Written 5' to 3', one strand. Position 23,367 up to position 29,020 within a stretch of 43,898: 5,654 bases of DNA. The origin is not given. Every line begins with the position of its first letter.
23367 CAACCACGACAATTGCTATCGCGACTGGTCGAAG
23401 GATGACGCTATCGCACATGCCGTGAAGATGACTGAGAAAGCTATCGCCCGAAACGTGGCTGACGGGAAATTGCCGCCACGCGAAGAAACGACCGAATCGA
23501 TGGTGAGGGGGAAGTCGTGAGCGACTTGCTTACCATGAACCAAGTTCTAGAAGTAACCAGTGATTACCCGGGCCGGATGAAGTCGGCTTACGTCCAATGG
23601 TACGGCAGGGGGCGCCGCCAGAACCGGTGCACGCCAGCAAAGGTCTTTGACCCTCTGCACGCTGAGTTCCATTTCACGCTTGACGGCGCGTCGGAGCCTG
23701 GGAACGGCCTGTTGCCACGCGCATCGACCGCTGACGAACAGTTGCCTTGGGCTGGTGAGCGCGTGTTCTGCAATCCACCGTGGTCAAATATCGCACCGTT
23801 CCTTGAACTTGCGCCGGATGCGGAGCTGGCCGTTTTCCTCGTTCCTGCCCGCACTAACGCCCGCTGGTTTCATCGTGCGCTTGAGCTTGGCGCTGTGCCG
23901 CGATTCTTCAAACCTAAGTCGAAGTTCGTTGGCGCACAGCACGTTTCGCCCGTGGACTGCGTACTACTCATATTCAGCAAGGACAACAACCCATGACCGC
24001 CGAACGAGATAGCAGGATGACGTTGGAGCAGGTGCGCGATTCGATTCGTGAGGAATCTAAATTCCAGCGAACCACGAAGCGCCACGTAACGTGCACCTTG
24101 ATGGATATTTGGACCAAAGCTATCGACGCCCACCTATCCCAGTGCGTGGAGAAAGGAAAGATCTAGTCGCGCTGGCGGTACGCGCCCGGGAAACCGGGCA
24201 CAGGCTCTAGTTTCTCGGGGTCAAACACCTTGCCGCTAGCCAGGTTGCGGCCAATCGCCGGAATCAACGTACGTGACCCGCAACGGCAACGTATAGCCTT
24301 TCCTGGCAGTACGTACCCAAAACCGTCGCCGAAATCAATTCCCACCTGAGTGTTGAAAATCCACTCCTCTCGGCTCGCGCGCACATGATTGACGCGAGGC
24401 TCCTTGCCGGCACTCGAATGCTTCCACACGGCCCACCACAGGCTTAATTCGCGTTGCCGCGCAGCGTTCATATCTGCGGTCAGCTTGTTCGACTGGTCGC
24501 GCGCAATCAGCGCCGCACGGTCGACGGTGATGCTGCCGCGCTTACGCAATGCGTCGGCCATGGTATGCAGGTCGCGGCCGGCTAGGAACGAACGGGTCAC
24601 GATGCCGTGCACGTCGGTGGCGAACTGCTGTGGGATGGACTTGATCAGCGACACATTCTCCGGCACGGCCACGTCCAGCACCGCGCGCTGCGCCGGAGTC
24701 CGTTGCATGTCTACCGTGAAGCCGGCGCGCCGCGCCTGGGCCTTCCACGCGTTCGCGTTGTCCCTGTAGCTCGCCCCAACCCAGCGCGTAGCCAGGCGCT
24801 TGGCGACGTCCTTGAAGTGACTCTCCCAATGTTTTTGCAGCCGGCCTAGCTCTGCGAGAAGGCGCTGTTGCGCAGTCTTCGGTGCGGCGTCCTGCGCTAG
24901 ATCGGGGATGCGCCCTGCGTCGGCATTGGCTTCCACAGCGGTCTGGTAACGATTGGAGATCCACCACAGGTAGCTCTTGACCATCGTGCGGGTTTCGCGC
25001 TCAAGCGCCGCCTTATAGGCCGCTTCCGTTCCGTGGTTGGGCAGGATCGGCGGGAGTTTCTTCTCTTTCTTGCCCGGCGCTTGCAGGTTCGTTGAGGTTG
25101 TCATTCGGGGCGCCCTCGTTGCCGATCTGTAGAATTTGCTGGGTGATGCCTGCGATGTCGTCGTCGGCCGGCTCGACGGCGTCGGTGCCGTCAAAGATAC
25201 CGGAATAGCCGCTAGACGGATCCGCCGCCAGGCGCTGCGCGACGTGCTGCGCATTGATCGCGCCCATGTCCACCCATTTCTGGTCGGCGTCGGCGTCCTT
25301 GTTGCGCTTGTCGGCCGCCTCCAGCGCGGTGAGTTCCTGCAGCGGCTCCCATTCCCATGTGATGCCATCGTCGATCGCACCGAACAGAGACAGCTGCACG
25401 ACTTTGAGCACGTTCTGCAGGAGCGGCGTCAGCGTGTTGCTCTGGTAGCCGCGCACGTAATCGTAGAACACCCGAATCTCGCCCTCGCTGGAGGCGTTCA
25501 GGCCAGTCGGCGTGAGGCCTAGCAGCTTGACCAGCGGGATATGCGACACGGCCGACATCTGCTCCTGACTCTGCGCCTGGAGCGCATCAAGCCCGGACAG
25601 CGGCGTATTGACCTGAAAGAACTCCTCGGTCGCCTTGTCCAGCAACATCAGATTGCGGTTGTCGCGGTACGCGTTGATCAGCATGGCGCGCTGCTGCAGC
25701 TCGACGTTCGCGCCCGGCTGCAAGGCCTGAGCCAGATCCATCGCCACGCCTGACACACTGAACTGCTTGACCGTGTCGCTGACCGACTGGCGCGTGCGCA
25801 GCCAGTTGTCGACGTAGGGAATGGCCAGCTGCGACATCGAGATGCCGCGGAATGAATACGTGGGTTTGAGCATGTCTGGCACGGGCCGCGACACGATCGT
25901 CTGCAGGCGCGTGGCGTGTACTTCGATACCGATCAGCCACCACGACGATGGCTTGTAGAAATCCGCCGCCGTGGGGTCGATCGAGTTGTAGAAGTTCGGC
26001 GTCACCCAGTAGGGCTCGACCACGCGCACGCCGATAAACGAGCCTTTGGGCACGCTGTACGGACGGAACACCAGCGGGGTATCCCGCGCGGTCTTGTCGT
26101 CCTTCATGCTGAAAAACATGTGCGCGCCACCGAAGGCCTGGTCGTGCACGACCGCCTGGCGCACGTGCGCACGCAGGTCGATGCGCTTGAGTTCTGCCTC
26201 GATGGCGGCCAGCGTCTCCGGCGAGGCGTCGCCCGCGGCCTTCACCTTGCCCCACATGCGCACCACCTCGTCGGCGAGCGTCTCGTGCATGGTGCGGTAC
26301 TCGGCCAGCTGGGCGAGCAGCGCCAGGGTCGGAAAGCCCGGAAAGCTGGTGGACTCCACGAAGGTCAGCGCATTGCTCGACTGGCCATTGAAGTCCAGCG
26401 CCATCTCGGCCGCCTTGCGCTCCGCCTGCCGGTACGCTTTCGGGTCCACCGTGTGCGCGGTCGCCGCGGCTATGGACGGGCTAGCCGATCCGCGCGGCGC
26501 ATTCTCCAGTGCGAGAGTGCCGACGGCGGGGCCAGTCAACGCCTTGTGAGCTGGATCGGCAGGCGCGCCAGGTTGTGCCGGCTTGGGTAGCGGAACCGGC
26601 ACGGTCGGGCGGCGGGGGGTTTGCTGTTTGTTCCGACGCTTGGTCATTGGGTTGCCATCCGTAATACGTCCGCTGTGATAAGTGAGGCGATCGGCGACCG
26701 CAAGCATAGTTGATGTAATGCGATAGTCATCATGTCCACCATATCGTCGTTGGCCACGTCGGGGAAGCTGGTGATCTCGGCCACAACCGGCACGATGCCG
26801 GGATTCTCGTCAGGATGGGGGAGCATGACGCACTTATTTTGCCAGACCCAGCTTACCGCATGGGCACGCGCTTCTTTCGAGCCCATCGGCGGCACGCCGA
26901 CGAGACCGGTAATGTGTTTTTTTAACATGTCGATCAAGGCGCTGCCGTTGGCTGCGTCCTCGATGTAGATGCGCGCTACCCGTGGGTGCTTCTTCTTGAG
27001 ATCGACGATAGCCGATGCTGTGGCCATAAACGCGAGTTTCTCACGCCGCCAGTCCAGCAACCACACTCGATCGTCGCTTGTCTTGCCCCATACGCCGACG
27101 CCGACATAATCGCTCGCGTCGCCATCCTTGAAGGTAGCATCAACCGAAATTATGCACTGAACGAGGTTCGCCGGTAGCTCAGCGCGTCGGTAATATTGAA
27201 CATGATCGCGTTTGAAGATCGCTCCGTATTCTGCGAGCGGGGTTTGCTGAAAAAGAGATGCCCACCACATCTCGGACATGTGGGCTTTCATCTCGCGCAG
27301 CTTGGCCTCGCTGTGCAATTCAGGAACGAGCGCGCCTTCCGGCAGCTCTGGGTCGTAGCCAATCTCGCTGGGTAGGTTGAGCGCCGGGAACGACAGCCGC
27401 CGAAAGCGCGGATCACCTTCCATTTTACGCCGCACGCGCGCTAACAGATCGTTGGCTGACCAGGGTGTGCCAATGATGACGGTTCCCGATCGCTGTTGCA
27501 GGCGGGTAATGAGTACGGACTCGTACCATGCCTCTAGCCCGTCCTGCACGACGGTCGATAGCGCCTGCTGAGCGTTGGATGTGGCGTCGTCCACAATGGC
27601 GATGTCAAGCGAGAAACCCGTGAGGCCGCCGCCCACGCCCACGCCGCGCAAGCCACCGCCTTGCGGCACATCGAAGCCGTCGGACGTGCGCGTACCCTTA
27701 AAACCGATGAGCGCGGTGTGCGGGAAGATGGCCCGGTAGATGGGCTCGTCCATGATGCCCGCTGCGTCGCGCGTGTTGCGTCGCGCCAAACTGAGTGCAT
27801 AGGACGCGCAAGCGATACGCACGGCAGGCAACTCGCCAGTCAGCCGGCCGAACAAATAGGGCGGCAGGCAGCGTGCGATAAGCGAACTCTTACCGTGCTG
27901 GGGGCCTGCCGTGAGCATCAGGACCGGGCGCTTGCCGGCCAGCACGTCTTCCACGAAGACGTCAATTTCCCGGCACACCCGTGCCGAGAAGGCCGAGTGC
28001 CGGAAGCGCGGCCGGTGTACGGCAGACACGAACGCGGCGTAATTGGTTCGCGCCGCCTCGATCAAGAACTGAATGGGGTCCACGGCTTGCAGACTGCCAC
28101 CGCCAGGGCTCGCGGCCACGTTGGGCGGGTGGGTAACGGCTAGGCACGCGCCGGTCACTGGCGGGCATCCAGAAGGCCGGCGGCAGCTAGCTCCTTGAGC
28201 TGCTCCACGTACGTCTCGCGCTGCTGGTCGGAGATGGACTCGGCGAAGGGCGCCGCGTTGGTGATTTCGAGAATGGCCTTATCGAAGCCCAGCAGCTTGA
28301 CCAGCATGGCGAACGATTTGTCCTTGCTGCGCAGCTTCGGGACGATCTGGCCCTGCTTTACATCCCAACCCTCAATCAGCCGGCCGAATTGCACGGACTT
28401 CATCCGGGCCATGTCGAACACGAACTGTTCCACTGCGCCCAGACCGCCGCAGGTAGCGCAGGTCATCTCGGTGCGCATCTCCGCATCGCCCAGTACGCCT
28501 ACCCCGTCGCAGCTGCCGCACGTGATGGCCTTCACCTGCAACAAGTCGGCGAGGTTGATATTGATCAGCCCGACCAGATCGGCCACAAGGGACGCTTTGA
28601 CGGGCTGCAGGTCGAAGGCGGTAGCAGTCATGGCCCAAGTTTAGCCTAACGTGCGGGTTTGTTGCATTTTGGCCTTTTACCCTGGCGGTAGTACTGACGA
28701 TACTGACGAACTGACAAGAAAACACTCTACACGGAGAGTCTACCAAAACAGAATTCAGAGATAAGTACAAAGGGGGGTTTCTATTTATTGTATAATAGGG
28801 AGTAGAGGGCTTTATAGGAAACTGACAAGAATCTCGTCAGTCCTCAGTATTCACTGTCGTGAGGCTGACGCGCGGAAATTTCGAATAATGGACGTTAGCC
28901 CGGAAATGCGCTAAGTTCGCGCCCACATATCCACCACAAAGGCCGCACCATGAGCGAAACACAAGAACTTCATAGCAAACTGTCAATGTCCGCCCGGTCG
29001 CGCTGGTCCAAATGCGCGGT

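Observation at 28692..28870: Perfect 179-bp inverted repeat pair splits the circular genome into 28.6-kb and 14.9-kb arcs, each copy at a divergent operon junction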

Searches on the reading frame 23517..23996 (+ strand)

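Call 68: search_protein_families(library=pfam, proteins=[window:23517-23996:+], max_evalue=0.01)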
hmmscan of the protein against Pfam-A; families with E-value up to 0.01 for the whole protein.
window:23517-23996:+ (159 aa): 1 family
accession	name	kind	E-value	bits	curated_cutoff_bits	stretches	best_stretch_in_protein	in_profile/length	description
PF05869.16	Dam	-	3.4e-11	43.6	28.1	1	38-139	13-125/169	DNA N-6-adenine-methyltransferase (Dam)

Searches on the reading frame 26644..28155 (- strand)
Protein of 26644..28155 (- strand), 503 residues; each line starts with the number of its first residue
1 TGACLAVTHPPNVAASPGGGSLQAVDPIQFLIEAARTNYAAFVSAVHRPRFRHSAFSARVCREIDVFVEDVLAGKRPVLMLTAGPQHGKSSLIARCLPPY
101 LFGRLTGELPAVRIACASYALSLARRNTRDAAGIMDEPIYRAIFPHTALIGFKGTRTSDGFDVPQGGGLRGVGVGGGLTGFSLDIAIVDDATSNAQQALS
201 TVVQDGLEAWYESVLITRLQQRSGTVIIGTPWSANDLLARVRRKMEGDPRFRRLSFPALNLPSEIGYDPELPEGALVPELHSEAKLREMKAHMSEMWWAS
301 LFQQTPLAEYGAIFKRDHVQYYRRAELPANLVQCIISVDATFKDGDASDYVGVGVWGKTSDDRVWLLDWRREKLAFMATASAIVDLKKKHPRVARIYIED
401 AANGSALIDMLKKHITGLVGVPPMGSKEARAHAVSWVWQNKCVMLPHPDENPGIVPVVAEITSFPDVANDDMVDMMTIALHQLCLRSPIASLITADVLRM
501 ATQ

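Call 55: find_related_loci(query=window:26644-28155:-, collection=viral_contigs, flank=10000)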
Query window:26644-28155:- (503 aa) in viral_contigs; peptide patterns used: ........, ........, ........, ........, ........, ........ (x = any residue, [..] = any of these).
16 stretches matched a pattern; 9 encode a relative of the query (tblastn E <= 1e-3); 9 distinct loci.
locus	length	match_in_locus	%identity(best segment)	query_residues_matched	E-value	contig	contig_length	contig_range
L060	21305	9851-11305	84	19-501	0e+0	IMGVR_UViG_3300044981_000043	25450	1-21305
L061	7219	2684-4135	77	20-501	0e+0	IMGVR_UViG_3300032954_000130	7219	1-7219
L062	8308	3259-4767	74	1-501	0e+0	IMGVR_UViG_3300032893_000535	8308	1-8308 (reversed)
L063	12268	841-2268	74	25-498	0e+0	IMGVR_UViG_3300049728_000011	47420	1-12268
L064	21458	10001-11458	71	18-498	0e+0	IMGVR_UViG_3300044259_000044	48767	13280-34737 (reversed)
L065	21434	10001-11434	60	25-501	0e+0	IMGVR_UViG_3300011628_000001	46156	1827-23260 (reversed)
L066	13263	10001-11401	32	22-503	1e-58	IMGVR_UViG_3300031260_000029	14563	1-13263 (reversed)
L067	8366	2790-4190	32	22-503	8e-58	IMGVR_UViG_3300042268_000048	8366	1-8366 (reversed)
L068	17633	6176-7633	27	22-487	8e-48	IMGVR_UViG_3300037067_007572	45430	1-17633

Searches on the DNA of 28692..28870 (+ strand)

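Call 10: search_dna_similar(query=window:28692-28870:+, collection=phages, mode=distant, max_evalue=1)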
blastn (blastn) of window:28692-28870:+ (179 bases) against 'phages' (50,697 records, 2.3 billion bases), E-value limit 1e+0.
No match.
